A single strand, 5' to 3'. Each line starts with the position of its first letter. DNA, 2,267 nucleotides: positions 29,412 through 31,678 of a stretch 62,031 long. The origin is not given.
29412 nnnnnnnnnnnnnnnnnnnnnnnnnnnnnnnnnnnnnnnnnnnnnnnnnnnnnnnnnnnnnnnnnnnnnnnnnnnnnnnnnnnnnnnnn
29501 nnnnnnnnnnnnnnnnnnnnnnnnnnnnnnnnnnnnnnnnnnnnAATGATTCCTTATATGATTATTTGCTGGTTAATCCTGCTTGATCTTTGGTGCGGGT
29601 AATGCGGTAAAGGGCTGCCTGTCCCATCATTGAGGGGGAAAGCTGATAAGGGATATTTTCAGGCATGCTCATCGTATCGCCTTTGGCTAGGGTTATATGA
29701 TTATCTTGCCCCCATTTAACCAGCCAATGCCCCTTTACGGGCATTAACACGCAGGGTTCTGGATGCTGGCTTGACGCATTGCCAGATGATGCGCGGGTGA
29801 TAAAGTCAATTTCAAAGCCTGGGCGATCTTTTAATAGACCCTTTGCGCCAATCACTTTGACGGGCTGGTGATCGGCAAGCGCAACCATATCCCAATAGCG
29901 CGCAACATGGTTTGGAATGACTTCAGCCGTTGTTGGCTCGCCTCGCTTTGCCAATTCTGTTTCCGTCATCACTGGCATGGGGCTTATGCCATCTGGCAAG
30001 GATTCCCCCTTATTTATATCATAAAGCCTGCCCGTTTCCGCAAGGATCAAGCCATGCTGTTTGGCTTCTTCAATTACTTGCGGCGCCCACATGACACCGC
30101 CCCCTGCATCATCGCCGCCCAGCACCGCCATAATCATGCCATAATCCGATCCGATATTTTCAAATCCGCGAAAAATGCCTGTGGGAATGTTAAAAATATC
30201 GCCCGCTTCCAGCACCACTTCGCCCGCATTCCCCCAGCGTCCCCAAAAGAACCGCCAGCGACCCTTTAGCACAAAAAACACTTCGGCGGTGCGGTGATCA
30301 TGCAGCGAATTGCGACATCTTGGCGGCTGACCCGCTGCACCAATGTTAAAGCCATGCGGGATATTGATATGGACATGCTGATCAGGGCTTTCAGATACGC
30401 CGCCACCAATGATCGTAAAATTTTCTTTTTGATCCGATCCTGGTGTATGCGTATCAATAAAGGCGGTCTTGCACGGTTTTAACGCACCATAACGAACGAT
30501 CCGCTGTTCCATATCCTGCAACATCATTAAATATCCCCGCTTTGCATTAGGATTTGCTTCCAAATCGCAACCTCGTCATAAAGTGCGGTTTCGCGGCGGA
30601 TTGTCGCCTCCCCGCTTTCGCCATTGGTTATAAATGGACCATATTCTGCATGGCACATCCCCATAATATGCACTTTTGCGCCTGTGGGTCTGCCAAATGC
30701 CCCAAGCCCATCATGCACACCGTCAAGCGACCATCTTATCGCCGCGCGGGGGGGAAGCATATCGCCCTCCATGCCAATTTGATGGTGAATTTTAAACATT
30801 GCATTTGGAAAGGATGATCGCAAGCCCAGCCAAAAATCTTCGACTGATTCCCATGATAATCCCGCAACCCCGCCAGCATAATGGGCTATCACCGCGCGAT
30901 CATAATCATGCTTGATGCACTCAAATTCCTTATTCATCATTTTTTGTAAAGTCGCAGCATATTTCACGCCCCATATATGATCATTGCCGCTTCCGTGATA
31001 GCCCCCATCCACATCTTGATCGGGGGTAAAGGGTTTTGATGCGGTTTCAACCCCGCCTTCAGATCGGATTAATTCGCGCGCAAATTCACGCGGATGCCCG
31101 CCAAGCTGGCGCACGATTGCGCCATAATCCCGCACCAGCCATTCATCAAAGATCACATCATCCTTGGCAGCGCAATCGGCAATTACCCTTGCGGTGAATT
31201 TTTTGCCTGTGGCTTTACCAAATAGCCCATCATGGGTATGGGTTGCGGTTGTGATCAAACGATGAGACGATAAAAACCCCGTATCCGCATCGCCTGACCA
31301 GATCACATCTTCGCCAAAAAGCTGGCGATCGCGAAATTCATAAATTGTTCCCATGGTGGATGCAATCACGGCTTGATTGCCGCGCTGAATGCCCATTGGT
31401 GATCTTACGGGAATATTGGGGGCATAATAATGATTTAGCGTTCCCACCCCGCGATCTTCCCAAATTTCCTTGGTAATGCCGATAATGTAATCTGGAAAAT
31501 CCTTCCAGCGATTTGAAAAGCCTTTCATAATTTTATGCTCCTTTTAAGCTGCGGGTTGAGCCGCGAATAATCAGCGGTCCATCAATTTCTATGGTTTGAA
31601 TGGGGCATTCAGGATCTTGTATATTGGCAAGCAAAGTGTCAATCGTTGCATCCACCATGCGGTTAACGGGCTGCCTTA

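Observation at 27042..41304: LacI-controlled 14-kb uptake and catabolic island whose enzyme set matches no pathway I can name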

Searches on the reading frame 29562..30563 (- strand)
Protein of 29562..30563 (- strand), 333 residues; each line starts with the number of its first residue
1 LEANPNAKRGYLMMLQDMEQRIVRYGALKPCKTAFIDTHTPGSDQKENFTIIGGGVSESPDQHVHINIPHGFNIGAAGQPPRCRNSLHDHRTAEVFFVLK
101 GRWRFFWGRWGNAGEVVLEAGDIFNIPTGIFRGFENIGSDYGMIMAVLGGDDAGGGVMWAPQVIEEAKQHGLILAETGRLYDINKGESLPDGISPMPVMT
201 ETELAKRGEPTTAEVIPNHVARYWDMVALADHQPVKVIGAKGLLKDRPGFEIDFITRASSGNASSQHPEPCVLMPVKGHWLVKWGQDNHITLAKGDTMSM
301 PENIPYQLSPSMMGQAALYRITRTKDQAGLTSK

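Call 3: search_protein_families(library=pfam, proteins=[window:29562-30563:-], max_evalue=0.01)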
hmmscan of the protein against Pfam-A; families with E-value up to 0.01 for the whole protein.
window:29562-30563:- (333 aa): 2 families
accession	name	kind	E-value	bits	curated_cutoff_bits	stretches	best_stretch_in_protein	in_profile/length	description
PF07883.17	Cupin_2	-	8.1e-10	38.7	27.2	1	84-144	10-66/70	Cupin domain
PF00190.28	Cupin_1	-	0.0014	18.7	22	1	85-149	46-114/151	Cupin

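Call 5: search_protein_families(library=ncbifam, proteins=[window:29562-30563:-], max_evalue=0.001)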
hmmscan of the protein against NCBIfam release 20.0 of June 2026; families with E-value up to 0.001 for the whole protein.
window:29562-30563:- (333 aa): 0 families

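Call 16: search_solved_structures(query=window:29562-30527:-, max_evalue=1)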
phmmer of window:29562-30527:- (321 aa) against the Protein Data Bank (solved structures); distinct sequences matched with E-value up to 1: 3.
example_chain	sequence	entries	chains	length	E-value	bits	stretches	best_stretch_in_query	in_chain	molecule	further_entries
3fe5_A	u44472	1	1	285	0.43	12.8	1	69-132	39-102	3-hydroxyanthranilate 3,4-dioxygenase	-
1hjd_A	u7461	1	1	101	0.44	12.7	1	68-98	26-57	HUMAN MELANOMA INHIBITORY ACTIVITY PROTEIN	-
1i1j_A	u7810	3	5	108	0.5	12.6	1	68-97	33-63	MELANOMA DERIVED GROWTH REGULATORY PROTEIN | Melanoma-derived growth regulatory protein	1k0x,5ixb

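Call 33: find_homologous_proteins(query=window:29562-30527:-, max_evalue=0.00001)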
Query window:29562-30527:- (321 aa): 6725 proteins with E <= 0.00001 among 8000 candidates; the best 120 are listed.
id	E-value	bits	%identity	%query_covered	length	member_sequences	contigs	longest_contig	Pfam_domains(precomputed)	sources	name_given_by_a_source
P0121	5.2e-222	754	100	100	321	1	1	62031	PF07883.18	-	-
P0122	1.1e-171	588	78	100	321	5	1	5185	PF07883.18,PF00190.29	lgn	-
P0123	1.4e-169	581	77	100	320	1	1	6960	PF07883.18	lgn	-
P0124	1.9e-169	581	75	99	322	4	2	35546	PF07883.18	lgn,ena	-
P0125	2.3e-169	581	77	99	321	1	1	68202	PF07883.18,PF00190.29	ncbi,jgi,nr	ncbi:MAG: cupin domain-containing protein [Alphaproteobacteria bacterium]|jgi:mannose-6-phosphate is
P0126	5.4e-169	580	76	99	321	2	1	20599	PF07883.18,PF00190.29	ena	-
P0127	6.4e-169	579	76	99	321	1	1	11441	PF07883.18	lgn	-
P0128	1.3e-168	578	76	99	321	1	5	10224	PF07883.18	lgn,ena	-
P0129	1.3e-168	578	77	100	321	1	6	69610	PF07883.18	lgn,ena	-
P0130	3.9e-168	577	76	99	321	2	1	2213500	PF07883.18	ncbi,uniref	ncbi:cupin domain-containing protein [Primorskyibacter sp. S187A]|uniref:cupin domain-containing pro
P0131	5.3e-168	576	76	99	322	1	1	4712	PF07883.18,PF00190.29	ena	-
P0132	5.9e-168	576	77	98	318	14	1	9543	PF07883.18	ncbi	-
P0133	8.4e-168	576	76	99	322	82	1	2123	PF07883.18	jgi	jgi:quercetin dioxygenase-like cupin family protein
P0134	1.2e-167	575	76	99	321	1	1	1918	PF07883.18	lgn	-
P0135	1.2e-167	575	77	98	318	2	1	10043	PF07883.18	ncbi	-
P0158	1.2e-166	572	76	100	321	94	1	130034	PF07883.18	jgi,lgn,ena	-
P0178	2.9e-166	571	76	100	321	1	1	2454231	PF07883.18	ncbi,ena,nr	ncbi:cupin domain-containing protein [Rhodobacterales bacterium FZCC0069]|nr:cupin domain-containing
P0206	1.0e-165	569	75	100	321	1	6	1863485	PF07883.18,PF00190.29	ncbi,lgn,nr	ncbi:cupin domain-containing protein [Rhodobacterales bacterium HKCCA1058]|nr:cupin domain-containin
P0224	2.4e-165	568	75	100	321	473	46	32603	PF07883.18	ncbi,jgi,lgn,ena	-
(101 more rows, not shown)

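Call 46: predict_structure(alignment_id=A2)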
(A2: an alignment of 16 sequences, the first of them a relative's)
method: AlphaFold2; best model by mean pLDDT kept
length: 321 residues; sequences in the alignment: 16
mean_pLDDT: 71.3   pTM: 0.76
mean pLDDT of the five models: 71.3, 58.5, 57.4, 54.7, 45.9
residues with pLDDT >= 90: 58; 70-90: 127; 50-70: 87; < 50: 49
segments of 3 or more residues with pLDDT < 50: 24-55, 75-77, 138-146, 317-321
pLDDT, mean of each block of 10 residues (from residue 1): 67 64 42 33 38 50 65 53 81 73 87 70 80 64 48 64 64 79 74 70 84 92 88 78 89 84 92 89 84 91 91 59 37
secondary structure, 60 per line:
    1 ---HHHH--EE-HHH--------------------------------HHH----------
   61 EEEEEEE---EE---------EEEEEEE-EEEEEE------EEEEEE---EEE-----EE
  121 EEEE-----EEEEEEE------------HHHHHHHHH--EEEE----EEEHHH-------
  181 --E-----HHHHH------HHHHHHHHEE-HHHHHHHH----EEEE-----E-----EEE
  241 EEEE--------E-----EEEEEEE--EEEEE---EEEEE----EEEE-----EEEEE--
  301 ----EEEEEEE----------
elements in order: H4-7 E61-67 E82-88 E90-95 E102-107 E111-113 E119-124 E130-136 H149-157 E160-163 E168-170 H189-193 H200-207 H211-218 E223-226 E238-244 E259-265 E268-272 E276-280 E285-288 E294-298 E305-311

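Call 53: fold_search(model_id=the predicted structure, library=pdb)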
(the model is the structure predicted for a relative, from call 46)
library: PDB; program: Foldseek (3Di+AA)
matches with E <= 10: 1936; with E <= 0.001: 493
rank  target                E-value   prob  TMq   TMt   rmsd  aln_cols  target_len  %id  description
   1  1gqg_B                4.8e-15  1.00  0.47  0.45  12.6       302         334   15  Quercetin 2,3-dioxygenase in complex with the inhibitor diethyldithiocarbamate (released 2002-06-21)
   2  1h1i_D                1.0e-14  1.00  0.49  0.46   8.6       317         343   14  CRYSTAL STRUCTURE OF QUERCETIN 2,3-DIOXYGENASE ANAEROBICALLY COMPLEXED WITH THE SUBSTRATE QUERCETN (released 2002-11-28)
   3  1gqh_B                1.2e-14  1.00  0.47  0.46  12.2       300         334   14  Quercetin 2,3-dioxygenase in complex with the inhibitor kojic acid (released 2002-06-21)
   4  1gqg_A                1.3e-14  1.00  0.49  0.47   9.3       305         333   13  Quercetin 2,3-dioxygenase in complex with the inhibitor diethyldithiocarbamate (released 2002-06-21)
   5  1gqh_A                1.8e-14  1.00  0.49  0.47  12.3       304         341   13  Quercetin 2,3-dioxygenase in complex with the inhibitor kojic acid (released 2002-06-21)
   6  1h1i_C                2.2e-14  1.00  0.49  0.46   8.9       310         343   13  CRYSTAL STRUCTURE OF QUERCETIN 2,3-DIOXYGENASE ANAEROBICALLY COMPLEXED WITH THE SUBSTRATE QUERCETN (released 2002-11-28)
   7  1juh_D                2.3e-14  1.00  0.49  0.48  11.9       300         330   14  Crystal Structure of Quercetin 2,3-dioxygenase (released 2002-05-22)
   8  1juh_B                2.6e-14  1.00  0.49  0.47   8.7       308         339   13  Crystal Structure of Quercetin 2,3-dioxygenase (released 2002-05-22)
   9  1h1i_A                2.6e-14  1.00  0.47  0.44   9.3       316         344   13  CRYSTAL STRUCTURE OF QUERCETIN 2,3-DIOXYGENASE ANAEROBICALLY COMPLEXED WITH THE SUBSTRATE QUERCETN (released 2002-11-28)
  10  1juh_C                2.9e-14  1.00  0.50  0.48  12.0       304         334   14  Crystal Structure of Quercetin 2,3-dioxygenase (released 2002-05-22)
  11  1h1i_B                3.9e-14  1.00  0.47  0.44  13.0       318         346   13  CRYSTAL STRUCTURE OF QUERCETIN 2,3-DIOXYGENASE ANAEROBICALLY COMPLEXED WITH THE SUBSTRATE QUERCETN (released 2002-11-28)
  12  1juh_A                5.4e-14  1.00  0.49  0.47  12.1       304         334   14  Crystal Structure of Quercetin 2,3-dioxygenase (released 2002-05-22)
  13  1gqg_D                8.0e-14  1.00  0.47  0.45   9.5       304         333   12  Quercetin 2,3-dioxygenase in complex with the inhibitor diethyldithiocarbamate (released 2002-06-21)
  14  1gqg_C                8.0e-14  1.00  0.47  0.45  13.2       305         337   15  Quercetin 2,3-dioxygenase in complex with the inhibitor diethyldithiocarbamate (released 2002-06-21)
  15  1gqh_D                2.3e-13  1.00  0.48  0.47  11.9       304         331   13  Quercetin 2,3-dioxygenase in complex with the inhibitor kojic acid (released 2002-06-21)
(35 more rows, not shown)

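Call 58: list_cluster_members(proteins=[P0224, P0158, P0133, P0178, P0206])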
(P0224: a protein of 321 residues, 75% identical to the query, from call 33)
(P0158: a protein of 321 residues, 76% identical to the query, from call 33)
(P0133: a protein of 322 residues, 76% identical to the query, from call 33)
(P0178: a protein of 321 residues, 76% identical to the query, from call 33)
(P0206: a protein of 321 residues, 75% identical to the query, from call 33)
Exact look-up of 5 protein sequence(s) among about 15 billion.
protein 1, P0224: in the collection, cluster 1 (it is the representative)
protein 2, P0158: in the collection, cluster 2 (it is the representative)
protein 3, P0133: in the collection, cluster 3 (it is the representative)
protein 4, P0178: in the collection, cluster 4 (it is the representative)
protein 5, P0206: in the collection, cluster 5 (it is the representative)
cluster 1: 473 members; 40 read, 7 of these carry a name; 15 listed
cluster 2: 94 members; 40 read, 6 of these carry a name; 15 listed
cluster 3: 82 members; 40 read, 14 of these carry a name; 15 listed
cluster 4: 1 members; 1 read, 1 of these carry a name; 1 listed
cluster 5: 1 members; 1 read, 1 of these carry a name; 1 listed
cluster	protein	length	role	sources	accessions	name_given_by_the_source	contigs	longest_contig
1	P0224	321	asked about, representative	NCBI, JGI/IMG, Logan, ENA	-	-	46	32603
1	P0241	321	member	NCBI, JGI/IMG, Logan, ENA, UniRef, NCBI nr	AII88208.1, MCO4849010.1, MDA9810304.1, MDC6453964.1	cupin domain-containing protein [Planktomarina temperata] | quercetin dioxygenase-like cupin family protein | Cupin type-2 domain-containing protein n=1 Tax=Planktomarina temperata RCA23 TaxID=666509 ...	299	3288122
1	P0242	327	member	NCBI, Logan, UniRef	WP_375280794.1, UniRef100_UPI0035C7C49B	cupin domain-containing protein [Pseudooctadecabacter sp.] | cupin domain-containing protein n=1 Tax=Pseudooctadecabacter sp. TaxID=1966338 ...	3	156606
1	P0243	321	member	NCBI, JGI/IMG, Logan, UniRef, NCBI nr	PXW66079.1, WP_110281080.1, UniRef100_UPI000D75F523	hypothetical protein C7964_1145 [Loktanella sp. PT4BL] | quercetin dioxygenase-like cupin family protein | cupin domain-containing protein n=1 Tax=Loktanella sp. PT4BL TaxID=2135611 ...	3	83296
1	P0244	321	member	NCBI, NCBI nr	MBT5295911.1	MAG: cupin domain-containing protein [Octadecabacter sp.] | cupin domain-containing protein [Octadecabacter sp.]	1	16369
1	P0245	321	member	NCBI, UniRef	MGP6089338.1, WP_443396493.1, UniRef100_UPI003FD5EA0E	cupin domain-containing protein [Antarctobacter jejuensis] | cupin domain-containing protein n=1 Tax=Antarctobacter jejuensis TaxID=1439938 ...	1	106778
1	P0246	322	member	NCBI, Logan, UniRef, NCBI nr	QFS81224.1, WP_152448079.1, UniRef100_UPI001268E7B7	cupin domain-containing protein [Roseivivax sp. THAF197b] | cupin domain-containing protein n=1 Tax=Roseivivax sp. THAF197b TaxID=2588299 ...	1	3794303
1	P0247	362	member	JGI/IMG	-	quercetin dioxygenase-like cupin family protein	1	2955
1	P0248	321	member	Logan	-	-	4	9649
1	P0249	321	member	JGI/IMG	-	-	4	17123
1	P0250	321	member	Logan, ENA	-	-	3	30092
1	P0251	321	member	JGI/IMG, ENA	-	-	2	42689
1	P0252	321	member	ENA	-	-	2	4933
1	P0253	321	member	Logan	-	-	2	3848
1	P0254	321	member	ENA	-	-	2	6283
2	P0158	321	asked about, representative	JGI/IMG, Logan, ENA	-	-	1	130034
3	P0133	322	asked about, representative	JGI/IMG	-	quercetin dioxygenase-like cupin family protein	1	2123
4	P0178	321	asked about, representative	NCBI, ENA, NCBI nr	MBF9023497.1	cupin domain-containing protein [Rhodobacterales bacterium FZCC0069]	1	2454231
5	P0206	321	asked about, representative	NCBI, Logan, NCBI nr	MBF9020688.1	cupin domain-containing protein [Rhodobacterales bacterium HKCCA1058]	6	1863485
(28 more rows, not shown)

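Call 64: find_encoding_contigs(protein=P0241, flank=10000, max_places=1)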
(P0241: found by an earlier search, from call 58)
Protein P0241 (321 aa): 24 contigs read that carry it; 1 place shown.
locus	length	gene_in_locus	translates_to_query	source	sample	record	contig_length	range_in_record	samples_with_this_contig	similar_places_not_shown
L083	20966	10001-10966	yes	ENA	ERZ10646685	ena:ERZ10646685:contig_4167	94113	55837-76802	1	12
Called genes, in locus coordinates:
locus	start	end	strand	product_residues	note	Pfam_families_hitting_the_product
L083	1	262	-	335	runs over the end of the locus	PF12680:SnoaL_2 (faint), PF07366:SnoaL (weak)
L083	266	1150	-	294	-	PF00528:BPD_transp_1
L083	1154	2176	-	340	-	PF00528:BPD_transp_1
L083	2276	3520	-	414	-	PF01547:SBP_bac_1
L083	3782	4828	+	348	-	PF00005:ABC_tran, PF08402:TOBE_2 (faint), PF17912:OB_MalK (weak)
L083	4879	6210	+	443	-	PF00815:Histidinol_dh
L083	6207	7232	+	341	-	PF07366:SnoaL, PF12680:SnoaL_2 (weak), PF07366:SnoaL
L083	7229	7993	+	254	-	PF23441:SDR, PF00106:adh_short, PF01370:Epimerase (weak), PF08659:KR, PF13561:adh_short_C2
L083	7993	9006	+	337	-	PF00356:LacI, PF01381:HTH_3 (weak), PF00532:Peripla_BP_1, PF13407:Peripla_BP_4, PF13377:Peripla_BP_3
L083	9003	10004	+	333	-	PF07366:SnoaL (weak), PF12680:SnoaL_2 (faint)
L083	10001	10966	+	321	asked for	PF07883:Cupin_2 (weak)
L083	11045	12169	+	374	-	PF01717:Meth_synt_2 (weak)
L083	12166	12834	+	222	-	PF12697:Abhydrolase_6, PF12146:Hydrolase_4, PF20408:Abhydrolase_11 (faint), PF00561:Abhydrolase_1 (weak)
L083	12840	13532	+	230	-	PF03737:RraA-like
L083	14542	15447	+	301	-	PF03446:NAD_binding_2, PF14833:NAD_binding_11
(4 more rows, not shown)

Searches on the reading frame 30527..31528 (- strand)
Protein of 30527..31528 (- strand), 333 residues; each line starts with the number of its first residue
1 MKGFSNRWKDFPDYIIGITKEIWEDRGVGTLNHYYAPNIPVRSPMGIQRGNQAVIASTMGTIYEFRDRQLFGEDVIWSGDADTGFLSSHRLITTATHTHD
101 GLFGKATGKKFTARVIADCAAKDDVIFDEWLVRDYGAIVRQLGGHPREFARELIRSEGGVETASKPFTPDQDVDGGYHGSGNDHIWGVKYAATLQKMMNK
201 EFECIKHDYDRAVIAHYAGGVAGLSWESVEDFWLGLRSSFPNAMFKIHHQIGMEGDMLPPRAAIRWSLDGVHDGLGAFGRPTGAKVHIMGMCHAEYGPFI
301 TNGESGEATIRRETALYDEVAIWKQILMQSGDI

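Call 3: search_protein_families(library=pfam, proteins=[window:30527-31528:-], max_evalue=0.01)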
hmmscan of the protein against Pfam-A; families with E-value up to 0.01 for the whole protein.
window:30527-31528:- (333 aa): 2 families
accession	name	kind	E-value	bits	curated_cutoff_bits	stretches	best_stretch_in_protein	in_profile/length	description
PF07366.18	SnoaL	-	3.3e-10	40.3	28.4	1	19-142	7-126/126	SnoaL-like polyketide cyclase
PF12680.13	SnoaL_2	-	1.5e-05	26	27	0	226-293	36-91/102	SnoaL-like domain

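Call 5: search_protein_families(library=ncbifam, proteins=[window:30527-31528:-], max_evalue=0.001)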
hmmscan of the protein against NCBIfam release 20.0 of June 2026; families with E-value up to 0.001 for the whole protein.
window:30527-31528:- (333 aa): 0 families
